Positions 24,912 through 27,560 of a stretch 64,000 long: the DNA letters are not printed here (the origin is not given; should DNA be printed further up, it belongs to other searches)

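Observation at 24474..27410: Orphan xanthine-dehydrogenase-family Mo subunit co-transcribed with the Sec-TlpA gene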

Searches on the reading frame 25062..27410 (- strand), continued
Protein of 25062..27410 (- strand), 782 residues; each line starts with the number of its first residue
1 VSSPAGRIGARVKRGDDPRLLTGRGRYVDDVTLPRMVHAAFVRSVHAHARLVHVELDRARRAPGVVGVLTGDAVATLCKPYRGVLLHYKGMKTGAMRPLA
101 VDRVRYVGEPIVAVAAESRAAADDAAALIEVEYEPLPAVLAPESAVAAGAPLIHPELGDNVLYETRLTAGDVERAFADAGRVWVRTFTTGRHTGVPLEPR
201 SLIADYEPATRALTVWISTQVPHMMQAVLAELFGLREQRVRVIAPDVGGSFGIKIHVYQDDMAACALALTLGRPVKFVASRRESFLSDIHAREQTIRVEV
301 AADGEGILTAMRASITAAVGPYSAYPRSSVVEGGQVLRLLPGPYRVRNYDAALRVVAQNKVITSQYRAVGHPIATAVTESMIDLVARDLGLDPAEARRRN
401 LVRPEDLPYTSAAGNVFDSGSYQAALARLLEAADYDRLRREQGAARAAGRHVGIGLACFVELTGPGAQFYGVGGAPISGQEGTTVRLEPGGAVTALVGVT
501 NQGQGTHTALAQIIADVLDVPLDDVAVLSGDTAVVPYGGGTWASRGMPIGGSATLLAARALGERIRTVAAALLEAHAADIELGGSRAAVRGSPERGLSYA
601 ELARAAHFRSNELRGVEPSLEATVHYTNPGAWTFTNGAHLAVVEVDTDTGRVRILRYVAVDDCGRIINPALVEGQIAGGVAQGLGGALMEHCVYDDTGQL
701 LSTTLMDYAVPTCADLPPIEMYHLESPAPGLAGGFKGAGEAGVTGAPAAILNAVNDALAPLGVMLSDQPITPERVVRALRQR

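Call 23: find_encoding_contigs(protein=P0112, flank=10000, max_places=2)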
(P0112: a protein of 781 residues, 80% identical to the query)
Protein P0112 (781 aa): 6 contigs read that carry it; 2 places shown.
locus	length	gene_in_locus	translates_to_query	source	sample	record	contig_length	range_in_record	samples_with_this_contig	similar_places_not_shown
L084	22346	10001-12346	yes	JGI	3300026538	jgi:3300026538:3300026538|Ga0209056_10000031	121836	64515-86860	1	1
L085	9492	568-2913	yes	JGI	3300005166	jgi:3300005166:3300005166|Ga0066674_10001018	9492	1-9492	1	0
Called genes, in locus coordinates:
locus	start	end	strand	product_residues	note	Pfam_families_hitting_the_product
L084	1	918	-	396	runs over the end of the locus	PF02771:Acyl-CoA_dh_N, PF02770:Acyl-CoA_dh_M, PF00441:Acyl-CoA_dh_1, PF08028:Acyl-CoA_dh_2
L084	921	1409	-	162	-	PF00903:Glyoxalase, PF13669:Glyoxalase_4 (weak), PF18029:Glyoxalase_6 (weak)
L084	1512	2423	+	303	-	PF13669:Glyoxalase_4 (faint), PF00903:Glyoxalase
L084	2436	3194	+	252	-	PF01073:3Beta_HSD, PF01370:Epimerase, PF02719:Polysacc_synt_2 (faint), PF04321:RmlD_sub_bind, PF05368:NmrA (weak), PF16363:GDP_Man_Dehyd, PF13460:NAD_binding_10, PF07993:NAD_binding_4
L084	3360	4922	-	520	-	PF00496:SBP_bac_5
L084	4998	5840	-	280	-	PF00528:BPD_transp_1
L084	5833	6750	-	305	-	PF19300:BPD_transp_1_N, PF00528:BPD_transp_1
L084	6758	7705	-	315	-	PF02653:BPD_transp_2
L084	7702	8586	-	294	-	PF02653:BPD_transp_2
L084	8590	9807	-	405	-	PF13433:Peripla_BP_5, PF13458:Peripla_BP_6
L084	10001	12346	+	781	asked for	PF01315:Ald_Xan_dh_C, PF02738:MoCoBD_1, PF20256:MoCoBD_2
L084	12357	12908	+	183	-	-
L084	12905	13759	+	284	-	PF00561:Abhydrolase_1, PF12146:Hydrolase_4, PF12697:Abhydrolase_6, PF03096:Ndr (weak)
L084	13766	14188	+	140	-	PF01243:PNPOx_N, PF12900:Pyridox_ox_2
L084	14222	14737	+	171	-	PF04173:DoxD, PF07681:DoxX (faint)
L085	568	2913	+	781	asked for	PF01315:Ald_Xan_dh_C, PF02738:MoCoBD_1, PF20256:MoCoBD_2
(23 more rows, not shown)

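Call 24: find_encoding_contigs(protein=P0074, flank=10000, max_places=1)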
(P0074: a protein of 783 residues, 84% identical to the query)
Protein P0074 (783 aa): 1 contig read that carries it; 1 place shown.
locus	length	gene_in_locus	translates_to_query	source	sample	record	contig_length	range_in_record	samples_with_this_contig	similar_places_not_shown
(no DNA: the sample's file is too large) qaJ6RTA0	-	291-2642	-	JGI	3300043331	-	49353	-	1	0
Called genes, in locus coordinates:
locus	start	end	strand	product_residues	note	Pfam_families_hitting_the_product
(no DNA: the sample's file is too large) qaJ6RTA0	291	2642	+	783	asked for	PF01315:Ald_Xan_dh_C, PF02738:MoCoBD_1, PF20256:MoCoBD_2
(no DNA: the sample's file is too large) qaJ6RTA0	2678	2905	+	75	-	PF00578:AhpC-TSA, PF08534:Redoxin (weak)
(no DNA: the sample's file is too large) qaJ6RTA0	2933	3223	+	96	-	PF00578:AhpC-TSA, PF08534:Redoxin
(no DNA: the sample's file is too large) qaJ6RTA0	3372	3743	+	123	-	-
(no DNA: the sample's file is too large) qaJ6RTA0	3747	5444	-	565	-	-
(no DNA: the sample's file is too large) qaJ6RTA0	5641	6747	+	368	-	PF02515:CoA_transf_3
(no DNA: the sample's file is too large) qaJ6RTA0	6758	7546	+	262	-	PF00378:ECH_1, PF16113:ECH_2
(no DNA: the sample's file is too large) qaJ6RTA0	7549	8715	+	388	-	PF02771:Acyl-CoA_dh_N, PF02770:Acyl-CoA_dh_M, PF00441:Acyl-CoA_dh_1, PF08028:Acyl-CoA_dh_2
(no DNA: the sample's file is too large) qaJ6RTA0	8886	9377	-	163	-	PF00210:Ferritin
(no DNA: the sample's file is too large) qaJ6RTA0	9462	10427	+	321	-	PF00682:HMGL-like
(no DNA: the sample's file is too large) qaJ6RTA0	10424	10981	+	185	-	PF01596:Methyltransf_3, PF13578:Methyltransf_24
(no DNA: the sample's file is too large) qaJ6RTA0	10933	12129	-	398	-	PF00285:Citrate_synt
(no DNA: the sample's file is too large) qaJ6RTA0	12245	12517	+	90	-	PF12728:HTH_17, PF00376:MerR (weak), PF13411:MerR_1 (weak)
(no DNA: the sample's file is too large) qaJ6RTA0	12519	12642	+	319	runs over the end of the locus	PF00296:Bac_luciferase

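Call 26: search_protein_families(library=pfam, proteins=[L032:8155-9468:+, L032:9469-9993:+, L032:12396-13334:+, L032:13335-14093:+, L074:8132-9337:+, L074:9435-9980:+, L051:4063-4947:+, L051:7773-8798:+, L040:1068-1577:+, L032:6736-7206:-], max_evalue=0.00001)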
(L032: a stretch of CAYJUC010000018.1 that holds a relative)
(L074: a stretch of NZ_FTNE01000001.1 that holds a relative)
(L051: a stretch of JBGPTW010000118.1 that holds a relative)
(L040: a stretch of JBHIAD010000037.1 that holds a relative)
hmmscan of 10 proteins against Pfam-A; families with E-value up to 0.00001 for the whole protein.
L032:8155-9468:+ (437 aa): 1 family
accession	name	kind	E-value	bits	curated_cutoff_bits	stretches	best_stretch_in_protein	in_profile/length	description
PF00291.31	PALP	-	8.8e-70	235.8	35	1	75-380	1-295/295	Pyridoxal-phosphate dependent enzyme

L032:9469-9993:+ (174 aa): 3 families
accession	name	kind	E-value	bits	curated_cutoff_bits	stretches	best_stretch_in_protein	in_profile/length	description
PF01799.25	Fer2_2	-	6.9e-33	113.1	30.3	1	90-162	1-74/75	[2Fe-2S] binding domain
PF00111.32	Fer2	-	2.1e-08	34.4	21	1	23-76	2-55/77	2Fe-2S iron-sulfur cluster binding domain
PF13085.11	Fer2_3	-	3.6e-06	27.4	27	1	29-92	21-87/107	2Fe-2S iron-sulfur cluster binding domain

L032:12396-13334:+ (312 aa): 1 family
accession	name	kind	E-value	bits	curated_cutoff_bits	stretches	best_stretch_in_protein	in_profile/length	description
PF01507.26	PAPS_reduct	-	1.8e-49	168.6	22.5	1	108-283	2-175/175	Phosphoadenosine phosphosulfate reductase domain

L032:13335-14093:+ (252 aa): 1 family
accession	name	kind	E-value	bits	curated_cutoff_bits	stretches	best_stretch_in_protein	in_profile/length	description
PF01925.25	TauE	-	4.3e-45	154.7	32.6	1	7-250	2-237/237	Sulfite exporter TauE/SafE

L074:8132-9337:+ (401 aa): 2 families
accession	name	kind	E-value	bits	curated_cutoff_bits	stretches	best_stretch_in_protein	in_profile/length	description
PF00941.27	FAD_binding_5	-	6.5e-48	163.2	27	1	131-300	2-169/170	FAD binding domain in molybdopterin dehydrogenase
PF03450.22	CO_deh_flav_C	-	2e-10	41.2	25.5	1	308-395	3-99/102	CO dehydrogenase flavoprotein C-terminal domain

L074:9435-9980:+ (181 aa): 2 families
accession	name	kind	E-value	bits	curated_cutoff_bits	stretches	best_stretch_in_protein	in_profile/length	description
PF01799.25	Fer2_2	-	2.3e-29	101.8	30.3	1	98-172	1-75/75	[2Fe-2S] binding domain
PF00111.32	Fer2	-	7e-08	32.7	21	1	31-78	2-49/77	2Fe-2S iron-sulfur cluster binding domain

L051:4063-4947:+ (294 aa): 2 families
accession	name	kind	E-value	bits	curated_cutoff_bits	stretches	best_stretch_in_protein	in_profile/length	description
PF00941.27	FAD_binding_5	-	4.4e-51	173.5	27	1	6-175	2-169/170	FAD binding domain in molybdopterin dehydrogenase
PF03450.22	CO_deh_flav_C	-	8.4e-27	93.7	25.5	1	184-282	3-100/102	CO dehydrogenase flavoprotein C-terminal domain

L051:7773-8798:+ (341 aa): 3 families
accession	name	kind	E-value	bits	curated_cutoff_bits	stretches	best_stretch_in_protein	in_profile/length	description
PF07859.19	Abhydrolase_3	-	6.7e-82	274.8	25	1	104-310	1-209/210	alpha/beta hydrolase fold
PF20434.5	BD-FAE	-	1.9e-22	80.3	26.8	1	89-197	3-112/215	BD-FAE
PF00135.34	COesterase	-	1.5e-07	31.2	27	1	89-194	90-203/515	Carboxylesterase family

L040:1068-1577:+ (169 aa): 2 families
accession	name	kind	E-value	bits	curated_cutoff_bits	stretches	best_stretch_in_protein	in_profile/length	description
PF01799.25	Fer2_2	-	9.6e-33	112.6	30.3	1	85-158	1-75/75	[2Fe-2S] binding domain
PF00111.32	Fer2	-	1.1e-07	32.2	21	1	17-71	1-55/77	2Fe-2S iron-sulfur cluster binding domain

L032:6736-7206:- (156 aa): 2 families
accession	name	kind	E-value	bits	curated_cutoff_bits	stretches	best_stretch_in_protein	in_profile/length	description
PF00903.31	Glyoxalase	-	4.3e-12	46.9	20.6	1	26-136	12-121/121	Glyoxalase/Bleomycin resistance protein/Dioxygenase superfamily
PF13669.12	Glyoxalase_4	-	3.1e-07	31.1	27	1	25-109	9-92/109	Glyoxalase/Bleomycin resistance protein/Dioxygenase superfamily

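Call 35: find_encoding_contigs(protein=P0006, flank=10000, max_places=2)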
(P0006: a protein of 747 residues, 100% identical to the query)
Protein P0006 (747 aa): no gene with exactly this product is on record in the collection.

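Call 36: list_cluster_members(proteins=[P0006, P0002])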
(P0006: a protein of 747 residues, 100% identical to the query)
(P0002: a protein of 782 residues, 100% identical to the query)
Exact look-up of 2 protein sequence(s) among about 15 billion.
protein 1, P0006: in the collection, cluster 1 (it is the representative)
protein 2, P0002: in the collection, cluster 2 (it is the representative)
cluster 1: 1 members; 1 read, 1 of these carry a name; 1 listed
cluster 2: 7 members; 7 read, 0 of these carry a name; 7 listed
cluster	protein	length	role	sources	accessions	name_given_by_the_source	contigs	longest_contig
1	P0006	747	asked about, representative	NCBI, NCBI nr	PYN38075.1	MAG: carbon monoxide dehydrogenase [Candidatus Rokuibacteriota bacterium] | MAG: carbon monoxide dehydrogenase [Candidatus Rokubacteria bacterium]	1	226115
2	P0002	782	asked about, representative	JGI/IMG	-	-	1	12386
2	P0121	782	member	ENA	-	-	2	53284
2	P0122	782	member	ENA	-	-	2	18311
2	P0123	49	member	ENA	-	-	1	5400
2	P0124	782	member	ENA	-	-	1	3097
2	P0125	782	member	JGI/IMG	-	-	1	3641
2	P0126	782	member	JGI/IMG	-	-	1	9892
